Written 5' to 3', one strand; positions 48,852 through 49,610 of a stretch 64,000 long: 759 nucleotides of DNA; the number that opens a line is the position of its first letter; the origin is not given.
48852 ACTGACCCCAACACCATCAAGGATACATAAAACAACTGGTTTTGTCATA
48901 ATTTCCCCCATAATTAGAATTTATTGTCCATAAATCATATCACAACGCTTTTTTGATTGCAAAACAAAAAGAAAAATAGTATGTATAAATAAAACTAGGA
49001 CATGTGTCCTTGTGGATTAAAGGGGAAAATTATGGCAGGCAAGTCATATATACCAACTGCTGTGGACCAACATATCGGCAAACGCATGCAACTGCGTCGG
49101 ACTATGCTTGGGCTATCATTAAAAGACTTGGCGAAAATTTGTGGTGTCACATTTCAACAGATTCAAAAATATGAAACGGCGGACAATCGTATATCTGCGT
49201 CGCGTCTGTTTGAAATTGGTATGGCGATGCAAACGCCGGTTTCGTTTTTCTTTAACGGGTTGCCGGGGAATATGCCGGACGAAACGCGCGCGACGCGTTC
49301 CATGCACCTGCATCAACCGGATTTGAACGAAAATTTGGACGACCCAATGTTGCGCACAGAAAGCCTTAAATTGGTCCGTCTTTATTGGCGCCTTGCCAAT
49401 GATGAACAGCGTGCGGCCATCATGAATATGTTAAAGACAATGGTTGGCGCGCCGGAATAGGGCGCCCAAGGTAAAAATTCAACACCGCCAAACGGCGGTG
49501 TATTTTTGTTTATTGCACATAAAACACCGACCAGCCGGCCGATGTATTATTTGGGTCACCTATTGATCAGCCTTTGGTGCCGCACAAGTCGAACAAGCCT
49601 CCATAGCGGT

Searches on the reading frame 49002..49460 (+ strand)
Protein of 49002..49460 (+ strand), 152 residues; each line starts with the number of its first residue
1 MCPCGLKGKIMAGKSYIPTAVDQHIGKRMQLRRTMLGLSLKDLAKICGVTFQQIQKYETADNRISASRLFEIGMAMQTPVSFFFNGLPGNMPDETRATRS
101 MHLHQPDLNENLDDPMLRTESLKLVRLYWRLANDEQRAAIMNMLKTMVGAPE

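Call 3: search_protein_families(library=pfam, proteins=[window:49002-49460:+], max_evalue=0.1)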
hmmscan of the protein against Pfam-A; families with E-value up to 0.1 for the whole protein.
window:49002-49460:+ (152 aa): 3 families
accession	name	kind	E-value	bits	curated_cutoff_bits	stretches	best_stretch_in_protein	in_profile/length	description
PF01381.28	HTH_3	-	5.6e-09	36.4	23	1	32-81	4-53/55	Helix-turn-helix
PF13560.12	HTH_31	-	0.0054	17.5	27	1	25-67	2-45/64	Helix-turn-helix domain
PF15943.11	YdaS_toxin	-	0.026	14.8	30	1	41-78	12-49/65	Bacterial toxin YdaS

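Call 4: search_protein_families(library=ncbifam, proteins=[window:49002-49460:+], max_evalue=0.1)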
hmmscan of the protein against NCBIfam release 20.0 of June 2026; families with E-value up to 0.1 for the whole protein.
window:49002-49460:+ (152 aa): 12 families
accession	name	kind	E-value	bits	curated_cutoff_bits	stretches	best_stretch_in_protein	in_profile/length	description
NF007257.0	PRK09706.1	subfamily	1.2e-08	34.8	101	1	23-143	4-111/135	transcriptional repressor DicA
NF047948.1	male_kill_WMK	equivalog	1.9e-06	27.6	300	1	22-78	3-59/300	WO male-killing family protein Wmk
NF006015.0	PRK08154.1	subfamily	2.2e-05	23.8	204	1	22-86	28-92/314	anaerobic benzoate catabolism transcriptional regulator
NF041951.1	phage_RstR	subfamily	3.2e-05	24.1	80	1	25-78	3-56/108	RstR family transcriptional repressor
TIGR03830.1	CxxCG_CxxCG_HTH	subfamily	9.7e-05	22.2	61.8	1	25-67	66-108/127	type II TA system antitoxin MqsA family protein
NF003162.0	PRK04140.1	equivalog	0.00013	21.1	263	1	26-74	128-176/317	transcriptional regulator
NF052239.1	antitox_spr1629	equivalog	0.00045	19.4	335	1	24-86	2-64/377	spr1629 family repressor/antitoxin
NF040522.1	VC1465_fam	subfamily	0.0044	17.1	70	1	31-66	3-38/111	VC1465 family Xer recombination activation factor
TIGR03070.1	couple_hipB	subfamily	0.0063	16.4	71.65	1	24-59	2-37/58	type II toxin-antitoxin system Y4mF family antitoxin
NF007481.0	PRK10072.1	equivalog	0.017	15.6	110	1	27-69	37-78/96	HTH-type transcriptional regulator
NF007408.0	PRK09943.1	equivalog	0.019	14.5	211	1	24-85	7-68/185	HTH-type transcriptional regulator PuuR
TIGR02612.1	mob_myst_A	hypoth_equivalog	0.076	12.9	122.6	0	33-61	34-62/150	mobile mystery protein A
